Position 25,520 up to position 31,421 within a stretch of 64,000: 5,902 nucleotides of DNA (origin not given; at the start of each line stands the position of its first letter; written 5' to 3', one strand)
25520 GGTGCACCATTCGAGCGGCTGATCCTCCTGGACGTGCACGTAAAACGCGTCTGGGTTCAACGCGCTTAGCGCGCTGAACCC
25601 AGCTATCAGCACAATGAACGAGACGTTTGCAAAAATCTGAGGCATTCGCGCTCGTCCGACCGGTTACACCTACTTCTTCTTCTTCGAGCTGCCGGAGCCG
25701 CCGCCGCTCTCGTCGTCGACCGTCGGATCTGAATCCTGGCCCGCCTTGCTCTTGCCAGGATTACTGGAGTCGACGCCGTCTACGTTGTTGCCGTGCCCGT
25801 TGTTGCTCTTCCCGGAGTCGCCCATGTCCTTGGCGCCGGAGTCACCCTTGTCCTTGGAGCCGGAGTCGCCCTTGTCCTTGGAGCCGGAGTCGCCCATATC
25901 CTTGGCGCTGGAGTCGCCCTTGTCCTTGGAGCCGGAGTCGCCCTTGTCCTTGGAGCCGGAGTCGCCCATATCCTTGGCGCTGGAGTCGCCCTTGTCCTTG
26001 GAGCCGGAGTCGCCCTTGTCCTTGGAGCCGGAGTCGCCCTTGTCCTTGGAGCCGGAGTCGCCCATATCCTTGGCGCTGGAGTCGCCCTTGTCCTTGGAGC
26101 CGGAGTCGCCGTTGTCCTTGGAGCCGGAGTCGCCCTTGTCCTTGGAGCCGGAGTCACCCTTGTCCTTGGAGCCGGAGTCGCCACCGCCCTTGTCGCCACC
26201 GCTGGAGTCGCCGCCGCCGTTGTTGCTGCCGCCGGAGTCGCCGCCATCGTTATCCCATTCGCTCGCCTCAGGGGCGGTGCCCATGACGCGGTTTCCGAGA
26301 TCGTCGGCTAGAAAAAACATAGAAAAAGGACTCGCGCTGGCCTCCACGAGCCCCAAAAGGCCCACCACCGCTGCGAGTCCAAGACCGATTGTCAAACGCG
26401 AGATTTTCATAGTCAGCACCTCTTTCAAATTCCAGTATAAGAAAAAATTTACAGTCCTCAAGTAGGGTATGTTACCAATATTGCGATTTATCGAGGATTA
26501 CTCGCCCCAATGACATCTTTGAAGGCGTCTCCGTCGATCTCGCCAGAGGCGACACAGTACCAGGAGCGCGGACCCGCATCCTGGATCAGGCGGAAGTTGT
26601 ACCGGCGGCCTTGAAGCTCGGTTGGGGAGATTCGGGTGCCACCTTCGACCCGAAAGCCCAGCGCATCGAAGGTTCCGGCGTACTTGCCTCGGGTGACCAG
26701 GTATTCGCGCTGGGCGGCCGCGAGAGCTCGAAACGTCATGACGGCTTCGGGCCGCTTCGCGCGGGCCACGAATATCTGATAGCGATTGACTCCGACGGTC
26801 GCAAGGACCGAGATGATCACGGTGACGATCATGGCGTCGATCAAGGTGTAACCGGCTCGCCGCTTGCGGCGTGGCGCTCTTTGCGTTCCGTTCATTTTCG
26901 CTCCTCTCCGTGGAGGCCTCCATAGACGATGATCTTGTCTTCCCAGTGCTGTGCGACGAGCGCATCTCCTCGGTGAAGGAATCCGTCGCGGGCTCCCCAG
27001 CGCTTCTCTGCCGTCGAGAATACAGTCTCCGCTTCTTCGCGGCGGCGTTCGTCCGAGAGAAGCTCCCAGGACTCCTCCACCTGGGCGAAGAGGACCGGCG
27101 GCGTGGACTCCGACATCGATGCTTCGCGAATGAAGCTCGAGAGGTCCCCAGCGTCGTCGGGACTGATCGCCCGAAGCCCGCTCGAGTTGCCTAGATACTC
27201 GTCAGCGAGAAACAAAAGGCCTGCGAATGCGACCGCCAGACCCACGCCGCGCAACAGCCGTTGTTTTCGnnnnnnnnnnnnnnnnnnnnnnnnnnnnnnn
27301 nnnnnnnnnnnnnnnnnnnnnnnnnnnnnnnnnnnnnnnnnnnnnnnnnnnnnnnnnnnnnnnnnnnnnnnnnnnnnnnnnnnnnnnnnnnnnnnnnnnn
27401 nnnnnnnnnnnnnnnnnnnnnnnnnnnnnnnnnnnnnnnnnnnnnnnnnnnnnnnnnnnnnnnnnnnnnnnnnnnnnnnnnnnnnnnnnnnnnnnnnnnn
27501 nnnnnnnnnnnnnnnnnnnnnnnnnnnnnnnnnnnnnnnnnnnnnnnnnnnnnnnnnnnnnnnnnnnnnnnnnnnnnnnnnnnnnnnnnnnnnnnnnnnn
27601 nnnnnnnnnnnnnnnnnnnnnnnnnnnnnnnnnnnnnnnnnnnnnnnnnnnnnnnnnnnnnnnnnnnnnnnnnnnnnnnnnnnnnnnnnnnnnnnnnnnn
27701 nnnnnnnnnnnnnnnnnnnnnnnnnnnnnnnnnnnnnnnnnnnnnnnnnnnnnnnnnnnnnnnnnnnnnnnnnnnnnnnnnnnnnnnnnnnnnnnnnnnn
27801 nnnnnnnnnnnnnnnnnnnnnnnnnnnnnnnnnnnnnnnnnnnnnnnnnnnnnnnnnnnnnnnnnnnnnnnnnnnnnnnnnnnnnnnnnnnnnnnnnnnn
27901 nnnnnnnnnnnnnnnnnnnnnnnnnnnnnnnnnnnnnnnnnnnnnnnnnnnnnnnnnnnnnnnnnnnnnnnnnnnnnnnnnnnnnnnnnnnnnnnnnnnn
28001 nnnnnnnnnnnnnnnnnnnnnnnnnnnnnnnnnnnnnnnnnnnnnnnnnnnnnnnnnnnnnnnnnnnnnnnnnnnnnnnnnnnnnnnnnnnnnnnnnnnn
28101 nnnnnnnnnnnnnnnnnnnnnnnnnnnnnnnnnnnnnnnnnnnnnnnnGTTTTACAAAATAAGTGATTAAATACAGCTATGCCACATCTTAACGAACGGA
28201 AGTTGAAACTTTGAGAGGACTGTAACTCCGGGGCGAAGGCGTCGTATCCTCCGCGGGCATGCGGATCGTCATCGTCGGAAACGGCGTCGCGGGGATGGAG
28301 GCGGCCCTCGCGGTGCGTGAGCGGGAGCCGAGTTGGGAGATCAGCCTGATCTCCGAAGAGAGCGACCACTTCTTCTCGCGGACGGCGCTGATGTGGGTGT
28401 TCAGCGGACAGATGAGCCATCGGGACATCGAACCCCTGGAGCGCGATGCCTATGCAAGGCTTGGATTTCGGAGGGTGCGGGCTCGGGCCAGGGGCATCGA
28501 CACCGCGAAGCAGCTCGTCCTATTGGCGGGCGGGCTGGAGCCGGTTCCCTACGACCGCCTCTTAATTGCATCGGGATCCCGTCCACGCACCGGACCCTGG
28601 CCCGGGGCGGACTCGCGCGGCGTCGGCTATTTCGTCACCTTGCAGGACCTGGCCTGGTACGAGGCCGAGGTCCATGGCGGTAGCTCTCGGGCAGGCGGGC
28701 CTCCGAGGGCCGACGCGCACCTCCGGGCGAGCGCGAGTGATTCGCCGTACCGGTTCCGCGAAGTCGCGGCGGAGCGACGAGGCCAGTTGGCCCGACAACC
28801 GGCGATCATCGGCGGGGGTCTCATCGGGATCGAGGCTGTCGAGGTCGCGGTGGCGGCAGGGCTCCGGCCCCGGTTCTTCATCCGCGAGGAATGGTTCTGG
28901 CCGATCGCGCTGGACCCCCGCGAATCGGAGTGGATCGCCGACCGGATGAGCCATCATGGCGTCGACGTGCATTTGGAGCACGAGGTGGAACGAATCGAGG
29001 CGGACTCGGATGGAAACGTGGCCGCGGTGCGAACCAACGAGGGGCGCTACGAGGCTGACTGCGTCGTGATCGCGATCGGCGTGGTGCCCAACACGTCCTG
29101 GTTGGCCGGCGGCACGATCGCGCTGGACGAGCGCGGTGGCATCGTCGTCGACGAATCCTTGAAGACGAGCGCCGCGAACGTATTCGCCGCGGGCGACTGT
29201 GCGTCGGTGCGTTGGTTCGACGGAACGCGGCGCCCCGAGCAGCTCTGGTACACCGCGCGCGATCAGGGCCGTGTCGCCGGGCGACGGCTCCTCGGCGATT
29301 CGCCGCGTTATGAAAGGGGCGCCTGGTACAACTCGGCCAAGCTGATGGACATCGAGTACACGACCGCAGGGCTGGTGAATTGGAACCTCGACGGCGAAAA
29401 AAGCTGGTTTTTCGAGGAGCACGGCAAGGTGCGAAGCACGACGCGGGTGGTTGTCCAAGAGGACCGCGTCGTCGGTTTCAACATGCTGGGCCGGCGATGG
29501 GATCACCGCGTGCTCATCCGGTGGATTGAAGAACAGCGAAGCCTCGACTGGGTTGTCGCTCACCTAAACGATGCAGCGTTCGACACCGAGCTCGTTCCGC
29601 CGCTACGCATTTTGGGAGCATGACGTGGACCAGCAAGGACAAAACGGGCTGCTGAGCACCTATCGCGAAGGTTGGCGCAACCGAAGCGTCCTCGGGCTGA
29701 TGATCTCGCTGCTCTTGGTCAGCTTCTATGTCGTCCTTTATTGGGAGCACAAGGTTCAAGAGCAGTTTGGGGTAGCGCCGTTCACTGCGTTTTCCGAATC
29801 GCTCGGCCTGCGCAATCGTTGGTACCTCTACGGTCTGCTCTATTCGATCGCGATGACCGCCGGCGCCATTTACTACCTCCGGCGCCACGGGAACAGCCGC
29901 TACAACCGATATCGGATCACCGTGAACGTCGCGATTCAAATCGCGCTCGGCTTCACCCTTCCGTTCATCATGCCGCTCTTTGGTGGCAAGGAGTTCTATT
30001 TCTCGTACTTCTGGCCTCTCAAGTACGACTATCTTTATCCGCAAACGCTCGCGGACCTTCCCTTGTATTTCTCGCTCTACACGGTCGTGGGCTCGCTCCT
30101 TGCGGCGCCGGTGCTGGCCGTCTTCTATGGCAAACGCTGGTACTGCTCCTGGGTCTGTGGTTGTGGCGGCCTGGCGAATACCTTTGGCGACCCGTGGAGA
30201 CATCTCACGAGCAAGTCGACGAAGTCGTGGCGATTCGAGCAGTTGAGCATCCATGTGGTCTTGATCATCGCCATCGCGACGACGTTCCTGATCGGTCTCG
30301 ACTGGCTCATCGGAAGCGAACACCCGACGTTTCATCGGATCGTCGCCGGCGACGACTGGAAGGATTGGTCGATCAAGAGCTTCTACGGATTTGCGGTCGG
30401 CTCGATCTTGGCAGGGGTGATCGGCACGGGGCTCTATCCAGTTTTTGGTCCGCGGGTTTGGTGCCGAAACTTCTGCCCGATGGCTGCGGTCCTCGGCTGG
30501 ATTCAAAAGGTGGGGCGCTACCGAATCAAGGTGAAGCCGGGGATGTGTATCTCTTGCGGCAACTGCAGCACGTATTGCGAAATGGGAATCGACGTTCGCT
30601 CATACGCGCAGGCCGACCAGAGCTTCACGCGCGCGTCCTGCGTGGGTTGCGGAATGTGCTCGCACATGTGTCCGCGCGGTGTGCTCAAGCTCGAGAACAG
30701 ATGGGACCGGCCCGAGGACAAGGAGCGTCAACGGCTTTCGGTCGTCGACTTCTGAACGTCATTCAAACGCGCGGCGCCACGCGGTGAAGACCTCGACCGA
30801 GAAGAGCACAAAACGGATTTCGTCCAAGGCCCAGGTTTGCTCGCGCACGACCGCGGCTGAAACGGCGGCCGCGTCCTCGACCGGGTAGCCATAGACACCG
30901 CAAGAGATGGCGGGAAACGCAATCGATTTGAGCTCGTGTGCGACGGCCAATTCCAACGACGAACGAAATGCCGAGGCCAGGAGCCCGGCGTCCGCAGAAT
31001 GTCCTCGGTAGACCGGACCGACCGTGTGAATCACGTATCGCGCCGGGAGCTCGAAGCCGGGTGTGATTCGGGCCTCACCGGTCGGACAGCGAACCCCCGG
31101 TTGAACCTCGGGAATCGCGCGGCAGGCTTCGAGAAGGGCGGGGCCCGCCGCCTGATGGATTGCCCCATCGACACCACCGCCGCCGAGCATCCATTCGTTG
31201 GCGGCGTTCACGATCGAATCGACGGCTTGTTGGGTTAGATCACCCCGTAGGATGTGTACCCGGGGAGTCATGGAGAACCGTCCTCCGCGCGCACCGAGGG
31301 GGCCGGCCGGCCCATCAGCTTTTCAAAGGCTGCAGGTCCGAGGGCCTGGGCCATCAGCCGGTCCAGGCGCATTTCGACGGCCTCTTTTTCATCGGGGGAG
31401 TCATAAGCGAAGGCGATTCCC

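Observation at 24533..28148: Four-gene cluster: pseudokinase, prepilin-like protein, secreted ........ repeat protein, and GspG-like-tailed membrane protein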

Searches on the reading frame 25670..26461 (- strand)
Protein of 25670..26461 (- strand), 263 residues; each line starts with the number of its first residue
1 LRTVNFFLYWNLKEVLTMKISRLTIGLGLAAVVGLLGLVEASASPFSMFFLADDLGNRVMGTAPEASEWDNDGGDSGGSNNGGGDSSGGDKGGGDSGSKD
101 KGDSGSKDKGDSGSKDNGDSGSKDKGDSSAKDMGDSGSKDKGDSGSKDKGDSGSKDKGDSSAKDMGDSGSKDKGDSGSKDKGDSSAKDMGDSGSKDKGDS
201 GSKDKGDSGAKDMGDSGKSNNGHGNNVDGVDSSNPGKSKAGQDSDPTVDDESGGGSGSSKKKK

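Call 3: search_protein_families(library=pfam, proteins=[window:25670-26461:-], max_evalue=1)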
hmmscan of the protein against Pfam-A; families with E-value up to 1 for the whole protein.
window:25670-26461:- (263 aa): 0 families

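Call 4: search_protein_families(library=ncbifam, proteins=[window:25670-26461:-], max_evalue=1)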
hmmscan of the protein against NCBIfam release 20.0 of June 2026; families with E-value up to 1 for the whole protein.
window:25670-26461:- (263 aa): 0 families

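Call 7: search_protein_families(library=pfam, proteins=[window:25673-26410:-], max_evalue=10)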
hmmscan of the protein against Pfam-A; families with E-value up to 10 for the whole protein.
seq(246 aa): 0 families
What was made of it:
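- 25670..26410 (-): G3: secreted low-complexity protein of 246 aa. In order it has:
- a signal peptide
- the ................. motif
- the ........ array
- the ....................DDE motif
- a KKKK tail. No Pfam or NCBIfam hit (calls 3, 4, 7).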

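Call 75: search_protein_families(library=padloc, proteins=[window:25670-26410:-], max_evalue=0.01)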
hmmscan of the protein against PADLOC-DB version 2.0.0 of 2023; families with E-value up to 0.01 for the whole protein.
window:25670-26410:- (246 aa): 0 families

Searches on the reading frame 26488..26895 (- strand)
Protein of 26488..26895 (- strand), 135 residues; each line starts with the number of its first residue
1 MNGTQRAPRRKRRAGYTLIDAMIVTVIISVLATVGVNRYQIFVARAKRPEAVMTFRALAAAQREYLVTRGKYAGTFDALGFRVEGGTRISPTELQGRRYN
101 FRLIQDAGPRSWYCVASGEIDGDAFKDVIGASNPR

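Call 3: search_protein_families(library=pfam, proteins=[window:26488-26895:-], max_evalue=1)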
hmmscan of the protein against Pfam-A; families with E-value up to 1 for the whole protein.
window:26488-26895:- (135 aa): 2 families
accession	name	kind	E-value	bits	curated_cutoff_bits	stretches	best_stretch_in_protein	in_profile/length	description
PF07963.17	N_methyl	-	0.00035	20.5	21.2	1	10-34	1-25/27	Prokaryotic N-terminal methylation motif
PF16732.10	ComP_DUS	-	0.029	15.7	27.3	1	39-103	3-60/87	Type IV minor pilin ComP, DNA uptake sequence receptor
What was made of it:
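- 26488..26895 (-): G2: type IV prepilin-like protein of 135 aa. Predicted cleavage is G15|Y16, with Asp at +5. Pfam N_methyl: E 3.5e-4, 20.5 bits against a cut-off of 21.2 (call 3).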

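Call 4: search_protein_families(library=ncbifam, proteins=[window:26488-26895:-], max_evalue=1)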
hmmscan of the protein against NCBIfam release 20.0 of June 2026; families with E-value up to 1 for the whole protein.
window:26488-26895:- (135 aa): 8 families
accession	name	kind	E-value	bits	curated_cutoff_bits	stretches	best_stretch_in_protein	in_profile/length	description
NF041775.1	typeIV_PilA_Myxo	equivalog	8.1e-13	48.8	400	1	11-89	8-86/214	type IV pilin protein PilA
NF007862.0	PRK10574.1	equivalog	2.2e-06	27.9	138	1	11-48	2-39/145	prepilin peptidase-dependent pilin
TIGR01710.1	typeII_sec_gspG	equivalog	1.9e-05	24.7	88.85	1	15-111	2-98/134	type II secretion system major pseudopilin GspG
NF007800.0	PRK10506.1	equivalog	8.1e-05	22.5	158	1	11-60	6-55/163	prepilin peptidase-dependent protein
NF040999.1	pilin_ComGC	equivalog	0.011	16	75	1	14-33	2-21/84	competence type IV pilus major pilin ComGC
TIGR01708.2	typeII_sec_gspH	equivalog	0.024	14.6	80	1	14-70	2-58/169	type II secretion system minor pseudopilin GspH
NF040843.1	SE2200_fam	equivalog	0.051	13.7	30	1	22-41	4-23/33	SE2200 family small protein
NF041013.1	T4P_ComGE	equivalog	0.16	12.1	49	1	14-34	4-24/83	competence type IV pilus minor pilin ComGE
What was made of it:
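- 26488..26895 (-): NCBIfam PilA_Myxo 8e-13 and GspG 1.9e-5 (call 4).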

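Call 67: search_solved_structures(query=A5, max_evalue=1, show_alignments=2)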
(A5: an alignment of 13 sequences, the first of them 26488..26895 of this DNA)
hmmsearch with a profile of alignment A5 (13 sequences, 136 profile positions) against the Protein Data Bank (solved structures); distinct sequences matched with E-value up to 1: 24.
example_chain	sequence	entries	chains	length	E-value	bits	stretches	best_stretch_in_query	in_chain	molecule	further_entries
8tj2_C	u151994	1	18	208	1.6e-11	47.2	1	17-89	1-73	Type IV major pilin protein PilA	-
8p3b_A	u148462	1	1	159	1.8e-11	47.1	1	17-84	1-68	Fimbrial protein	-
2hi2_A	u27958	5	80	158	1.9e-10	43.8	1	17-78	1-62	Fimbrial protein | PilA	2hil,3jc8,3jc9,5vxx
1ay2_A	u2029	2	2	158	3.1e-10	43.1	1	17-76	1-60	TYPE 4 PILIN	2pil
5kua_A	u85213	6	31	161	3.5e-10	43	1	17-83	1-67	pilin | Neisseria meningitidis PilE variant SB-GATDH | Neisseria meningitidis PilE, SB-DATDH variant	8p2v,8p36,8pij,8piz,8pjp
8tum_e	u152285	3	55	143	1.2e-07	34.7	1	17-66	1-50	Type IV major pilin protein PilA | Pilin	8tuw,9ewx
1oqw_A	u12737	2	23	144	2.4e-07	33.8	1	17-63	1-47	Fimbrial protein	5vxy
9laa_A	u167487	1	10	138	3.1e-07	33.4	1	9-50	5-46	Type IV pilin protein PilA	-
8tob_GA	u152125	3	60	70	3.1e-06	30.2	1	18-51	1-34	Fimbrial protein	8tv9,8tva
7tgg_A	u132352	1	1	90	5.5e-06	29.4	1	8-60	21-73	Geopilin domain 1 protein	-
3sok_A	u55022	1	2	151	6.2e-06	29.2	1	17-53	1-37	Fimbrial protein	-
9egp_A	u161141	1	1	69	4.2e-05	26.5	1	10-47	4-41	Geopilin domain 1 protein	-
9xnc_G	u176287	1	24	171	7.2e-05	25.7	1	16-52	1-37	Bacteria pilus (like)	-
2m7g_A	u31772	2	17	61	0.0014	21.5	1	17-61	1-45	Geopilin domain 1 protein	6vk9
6gv9_A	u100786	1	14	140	0.0023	20.9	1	17-57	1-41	Prepilin peptidase-dependent protein D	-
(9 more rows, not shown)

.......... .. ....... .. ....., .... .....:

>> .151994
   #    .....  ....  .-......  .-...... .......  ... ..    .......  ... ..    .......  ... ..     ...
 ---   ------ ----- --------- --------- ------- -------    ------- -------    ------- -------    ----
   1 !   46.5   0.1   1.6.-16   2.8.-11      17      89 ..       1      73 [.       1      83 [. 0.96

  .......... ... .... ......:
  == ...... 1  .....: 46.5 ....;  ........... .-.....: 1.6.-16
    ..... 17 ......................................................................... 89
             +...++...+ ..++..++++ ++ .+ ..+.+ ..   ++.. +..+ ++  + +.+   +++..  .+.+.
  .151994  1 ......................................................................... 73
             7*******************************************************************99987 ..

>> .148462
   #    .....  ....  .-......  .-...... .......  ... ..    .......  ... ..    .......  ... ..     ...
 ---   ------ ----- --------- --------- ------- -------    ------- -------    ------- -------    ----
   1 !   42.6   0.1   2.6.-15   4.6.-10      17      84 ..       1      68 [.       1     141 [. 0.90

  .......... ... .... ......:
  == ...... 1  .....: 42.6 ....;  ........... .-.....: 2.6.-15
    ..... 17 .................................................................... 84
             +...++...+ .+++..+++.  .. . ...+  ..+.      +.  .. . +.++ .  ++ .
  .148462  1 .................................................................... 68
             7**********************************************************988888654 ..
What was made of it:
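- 26488..26895 (-): The family profile hits M. xanthus PilA 8tj2 at E 1.6e-11, with PilA F1 aligned to Y16 (call 67).
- On Type IV prepilin / pseudopilin (class III signal peptide; PF07963): The profile hits M. xanthus PilA at E 1.6e-11, with mature residue 1 aligned to Y16 (call 67).
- Closest known: Type IVa pilins and minor pilins. Same: G2 has a class III-type leader with Gly at -1, a hydrophobic alpha-1 helix and homology to PilA residues 1-73 (call 67).
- G2 is homologous to PilA with an aligned cleavage site (call 67). G2 is most similar to the major T4P pilin of Myxococcus (call 67).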

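Call 75: search_protein_families(library=padloc, proteins=[window:26488-26895:-], max_evalue=0.01)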
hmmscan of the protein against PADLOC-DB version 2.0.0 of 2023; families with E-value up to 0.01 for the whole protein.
window:26488-26895:- (135 aa): 0 families

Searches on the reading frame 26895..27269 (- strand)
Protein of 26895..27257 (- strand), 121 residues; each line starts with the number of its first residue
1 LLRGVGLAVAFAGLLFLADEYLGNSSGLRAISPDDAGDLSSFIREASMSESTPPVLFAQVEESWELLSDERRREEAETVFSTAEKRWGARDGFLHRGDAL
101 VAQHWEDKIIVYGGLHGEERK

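Call 7: search_protein_families(library=pfam, proteins=[window:26895-27257:-], max_evalue=10)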
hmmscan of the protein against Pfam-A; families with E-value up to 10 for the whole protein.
seq(121 aa): 0 families

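Call 74: search_solved_structures(query=A6, max_evalue=10, show_alignments=0)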
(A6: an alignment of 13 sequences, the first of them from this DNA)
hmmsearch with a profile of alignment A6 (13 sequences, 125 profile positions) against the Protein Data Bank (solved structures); distinct sequences matched with E-value up to 10: 5.
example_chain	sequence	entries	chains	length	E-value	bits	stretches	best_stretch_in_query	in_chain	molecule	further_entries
3ucs_C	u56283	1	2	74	0.012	18.6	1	59-86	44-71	Curved DNA-binding protein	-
2kqx_A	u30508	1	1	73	0.014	18.4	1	59-86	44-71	Curved DNA-binding protein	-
4dml_A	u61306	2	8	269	0.55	13.3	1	7-72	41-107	3-oxoacyl-[acyl-carrier-protein] reductase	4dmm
5a12_A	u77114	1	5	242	0.58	13.2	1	25-83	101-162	CHLORITE DISMUTASE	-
5a13_A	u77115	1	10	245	0.6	13.1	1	25-83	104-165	CHLORITE DISMUTASE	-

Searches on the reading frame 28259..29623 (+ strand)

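Call 44: search_protein_families(library=pfam, proteins=[window:28259-29623:+], max_evalue=0.00001)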
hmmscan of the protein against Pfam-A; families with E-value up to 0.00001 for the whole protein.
window:28259-29623:+ (454 aa): 3 families
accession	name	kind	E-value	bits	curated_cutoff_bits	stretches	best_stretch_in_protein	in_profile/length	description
PF07992.20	Pyr_redox_2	-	2.9e-50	171.8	26.1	1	1-337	1-291/291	Pyridine nucleotide-disulphide oxidoreductase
PF00070.33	Pyr_redox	-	3.1e-17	63.3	22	1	182-261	3-81/82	Pyridine nucleotide-disulphide oxidoreductase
PF00890.30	FAD_binding_2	-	3.7e-06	26.8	20.4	0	3-72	2-75/414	FAD binding domain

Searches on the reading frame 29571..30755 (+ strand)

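Call 45: search_protein_families(library=pfam, proteins=[window:29571-30755:+], max_evalue=0.00001)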
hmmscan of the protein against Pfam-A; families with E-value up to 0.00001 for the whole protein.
window:29571-30755:+ (394 aa): 5 families
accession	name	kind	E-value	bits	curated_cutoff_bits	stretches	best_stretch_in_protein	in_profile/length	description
PF12838.12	Fer4_7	-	1.5e-08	35.4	27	0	356-381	1-26/52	4Fe-4S dicluster domain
PF12801.12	Fer4_5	-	2.1e-08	34.4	22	1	278-321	4-47/48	4Fe-4S binding domain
PF14697.11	Fer4_21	-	4e-07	30.5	35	1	321-370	3-55/59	4Fe-4S dicluster domain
PF13187.11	Fer4_9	-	8.7e-07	29.3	27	1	325-371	1-51/52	4Fe-4S dicluster domain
PF13237.11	Fer4_10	-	6.3e-06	26.5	25.5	1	319-368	2-53/53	4Fe-4S dicluster domain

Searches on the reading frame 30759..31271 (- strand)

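Call 45: search_protein_families(library=pfam, proteins=[window:30759-31271:-], max_evalue=0.00001)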
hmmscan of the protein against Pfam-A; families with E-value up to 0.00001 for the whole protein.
window:30759-31271:- (170 aa): 1 family
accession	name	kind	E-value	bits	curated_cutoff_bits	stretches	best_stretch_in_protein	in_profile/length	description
PF01661.27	Macro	-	1e-44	151.7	22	1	21-137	1-117/118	Macro domain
